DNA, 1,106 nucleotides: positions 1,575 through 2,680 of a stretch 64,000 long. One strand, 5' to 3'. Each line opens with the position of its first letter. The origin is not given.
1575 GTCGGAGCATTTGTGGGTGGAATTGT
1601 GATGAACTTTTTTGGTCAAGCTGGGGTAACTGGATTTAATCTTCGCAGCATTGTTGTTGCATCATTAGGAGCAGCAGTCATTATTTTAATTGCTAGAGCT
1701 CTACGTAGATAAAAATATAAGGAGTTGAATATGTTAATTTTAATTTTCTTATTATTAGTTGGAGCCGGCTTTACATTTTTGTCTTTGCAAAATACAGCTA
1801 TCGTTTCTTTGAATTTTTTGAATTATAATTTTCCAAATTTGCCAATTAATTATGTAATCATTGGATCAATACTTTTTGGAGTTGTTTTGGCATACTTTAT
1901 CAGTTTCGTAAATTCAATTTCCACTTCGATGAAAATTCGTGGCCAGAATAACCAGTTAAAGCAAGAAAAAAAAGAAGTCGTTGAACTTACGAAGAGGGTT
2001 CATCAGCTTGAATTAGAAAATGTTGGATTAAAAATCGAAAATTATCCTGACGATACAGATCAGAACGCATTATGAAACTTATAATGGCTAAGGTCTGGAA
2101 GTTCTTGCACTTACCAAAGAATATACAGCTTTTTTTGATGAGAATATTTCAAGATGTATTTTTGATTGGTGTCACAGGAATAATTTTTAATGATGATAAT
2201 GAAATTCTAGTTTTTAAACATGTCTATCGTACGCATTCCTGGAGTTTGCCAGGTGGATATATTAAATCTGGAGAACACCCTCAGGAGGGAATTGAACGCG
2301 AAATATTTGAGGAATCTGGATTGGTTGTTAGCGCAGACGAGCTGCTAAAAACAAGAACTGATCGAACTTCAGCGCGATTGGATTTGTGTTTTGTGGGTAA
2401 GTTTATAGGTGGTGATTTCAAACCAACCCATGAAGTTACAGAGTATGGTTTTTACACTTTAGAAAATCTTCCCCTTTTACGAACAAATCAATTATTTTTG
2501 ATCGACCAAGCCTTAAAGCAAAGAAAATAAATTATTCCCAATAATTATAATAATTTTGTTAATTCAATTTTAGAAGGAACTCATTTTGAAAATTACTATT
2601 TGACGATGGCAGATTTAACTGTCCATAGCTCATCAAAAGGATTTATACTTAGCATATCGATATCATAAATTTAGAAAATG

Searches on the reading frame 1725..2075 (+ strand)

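Call 34: search_protein_families(library=pfam, proteins=[window:1725-2075:+], max_evalue=0.001)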
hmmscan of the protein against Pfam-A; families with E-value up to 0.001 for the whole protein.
window:1725-2075:+ (116 aa): 1 family
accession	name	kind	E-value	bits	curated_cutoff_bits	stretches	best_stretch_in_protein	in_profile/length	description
PF06305.16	LapA_dom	-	3.6e-12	46.4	28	1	22-85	1-63/64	Lipopolysaccharide assembly protein A domain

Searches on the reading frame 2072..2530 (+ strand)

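Call 34: search_protein_families(library=pfam, proteins=[window:2072-2530:+], max_evalue=0.001)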
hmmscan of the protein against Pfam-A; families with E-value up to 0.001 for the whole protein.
window:2072-2530:+ (152 aa): 1 family
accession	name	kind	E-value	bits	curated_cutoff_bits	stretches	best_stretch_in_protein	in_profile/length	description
PF00293.34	NUDIX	-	3.3e-14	53.5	21.1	1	32-135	4-119/134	NUDIX domain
